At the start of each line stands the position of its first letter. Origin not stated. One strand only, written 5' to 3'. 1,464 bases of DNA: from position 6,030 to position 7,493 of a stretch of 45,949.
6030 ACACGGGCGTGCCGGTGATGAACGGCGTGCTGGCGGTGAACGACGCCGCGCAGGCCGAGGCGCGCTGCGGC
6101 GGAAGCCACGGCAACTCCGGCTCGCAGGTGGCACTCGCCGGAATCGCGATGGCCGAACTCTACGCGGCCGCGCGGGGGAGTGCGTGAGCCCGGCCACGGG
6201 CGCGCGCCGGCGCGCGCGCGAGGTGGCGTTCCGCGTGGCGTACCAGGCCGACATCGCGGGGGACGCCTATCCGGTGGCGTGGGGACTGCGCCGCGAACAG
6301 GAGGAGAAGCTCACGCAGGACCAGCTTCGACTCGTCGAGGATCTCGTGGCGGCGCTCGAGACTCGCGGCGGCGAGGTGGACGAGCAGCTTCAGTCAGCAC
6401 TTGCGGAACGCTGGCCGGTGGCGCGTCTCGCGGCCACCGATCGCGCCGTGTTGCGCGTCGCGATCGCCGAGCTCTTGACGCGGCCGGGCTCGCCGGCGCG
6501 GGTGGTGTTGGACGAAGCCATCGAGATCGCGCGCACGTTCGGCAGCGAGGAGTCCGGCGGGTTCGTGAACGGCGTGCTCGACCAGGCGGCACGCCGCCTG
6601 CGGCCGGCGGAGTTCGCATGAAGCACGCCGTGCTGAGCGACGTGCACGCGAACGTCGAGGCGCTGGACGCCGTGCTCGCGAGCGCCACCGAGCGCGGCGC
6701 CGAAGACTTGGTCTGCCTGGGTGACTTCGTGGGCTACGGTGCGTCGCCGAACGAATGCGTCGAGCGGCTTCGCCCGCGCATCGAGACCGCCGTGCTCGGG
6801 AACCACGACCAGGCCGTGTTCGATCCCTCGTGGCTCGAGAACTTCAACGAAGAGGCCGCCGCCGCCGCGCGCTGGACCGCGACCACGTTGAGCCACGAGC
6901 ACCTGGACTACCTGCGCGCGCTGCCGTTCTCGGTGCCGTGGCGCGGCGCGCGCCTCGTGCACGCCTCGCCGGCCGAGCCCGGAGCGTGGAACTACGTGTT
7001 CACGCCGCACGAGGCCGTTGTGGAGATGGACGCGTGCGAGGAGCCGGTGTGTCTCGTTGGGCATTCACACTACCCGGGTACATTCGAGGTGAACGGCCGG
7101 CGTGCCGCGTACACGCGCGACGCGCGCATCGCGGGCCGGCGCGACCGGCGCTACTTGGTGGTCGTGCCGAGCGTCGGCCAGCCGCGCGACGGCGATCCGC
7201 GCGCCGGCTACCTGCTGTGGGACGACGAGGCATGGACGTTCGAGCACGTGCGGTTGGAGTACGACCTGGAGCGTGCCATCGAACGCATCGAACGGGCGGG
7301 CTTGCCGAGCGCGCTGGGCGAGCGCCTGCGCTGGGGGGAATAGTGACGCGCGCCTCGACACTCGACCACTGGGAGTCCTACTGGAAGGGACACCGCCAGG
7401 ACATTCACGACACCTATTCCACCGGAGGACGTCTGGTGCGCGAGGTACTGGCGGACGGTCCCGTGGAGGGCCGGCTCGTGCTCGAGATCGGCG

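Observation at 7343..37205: About 30 kb glycosylation supercluster rich in GT-C enzymes but lacking priming, polymerase and export genes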

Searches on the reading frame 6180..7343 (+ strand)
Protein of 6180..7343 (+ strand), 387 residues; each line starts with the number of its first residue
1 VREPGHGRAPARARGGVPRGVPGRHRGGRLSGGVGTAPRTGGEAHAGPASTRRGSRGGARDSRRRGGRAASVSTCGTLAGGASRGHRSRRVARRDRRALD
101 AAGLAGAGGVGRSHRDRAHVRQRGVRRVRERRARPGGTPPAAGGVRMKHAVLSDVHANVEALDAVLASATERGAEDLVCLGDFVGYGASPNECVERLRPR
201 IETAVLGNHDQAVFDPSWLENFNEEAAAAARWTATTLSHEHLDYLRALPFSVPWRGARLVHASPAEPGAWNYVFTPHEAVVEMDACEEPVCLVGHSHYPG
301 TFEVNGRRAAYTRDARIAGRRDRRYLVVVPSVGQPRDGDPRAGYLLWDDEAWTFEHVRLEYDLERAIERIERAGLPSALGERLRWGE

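Call 10: search_protein_families(library=pfam, proteins=[window:6180-7343:+], max_evalue=0.01)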
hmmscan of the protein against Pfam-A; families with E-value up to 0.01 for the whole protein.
window:6180-7343:+ (387 aa): 2 families
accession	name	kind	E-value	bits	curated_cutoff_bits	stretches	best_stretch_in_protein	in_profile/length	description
PF12850.12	Metallophos_2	-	5.4e-14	52.9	27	1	147-344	1-146/154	Calcineurin-like phosphoesterase superfamily domain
PF00149.33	Metallophos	-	1.3e-09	39.2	21.5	1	147-232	1-90/191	Calcineurin-like phosphoesterase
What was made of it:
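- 6180..7343 (+): Calcineurin-like metallophosphoesterase. Possible accessory gene. Overlaps the g06 start by 1 nt. Pfam Metallophos_2 E 5e-14 (call 10).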

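Call 14: search_protein_families(library=ncbifam, proteins=[window:6180-7343:+], max_evalue=0.01)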
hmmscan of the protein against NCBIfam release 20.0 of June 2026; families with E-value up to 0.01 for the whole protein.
window:6180-7343:+ (387 aa): 4 families
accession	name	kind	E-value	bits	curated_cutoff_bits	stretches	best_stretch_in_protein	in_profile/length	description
TIGR00040.1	yfcE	subfamily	6.3e-05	23.1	56.25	1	147-299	1-118/158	YfcE family phosphodiesterase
NF006988.0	PRK09453.1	equivalog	0.00016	21.5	117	1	147-199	1-52/183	phosphodiesterase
NF001204.0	PRK00166.1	equivalog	0.00016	21.1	176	1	147-262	1-121/276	symmetrical bis(5'-nucleosyl)-tetraphosphatase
NF008516.0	PRK11439.1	equivalog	0.00099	19.2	326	1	151-216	21-87/218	protein-serine/threonine phosphatase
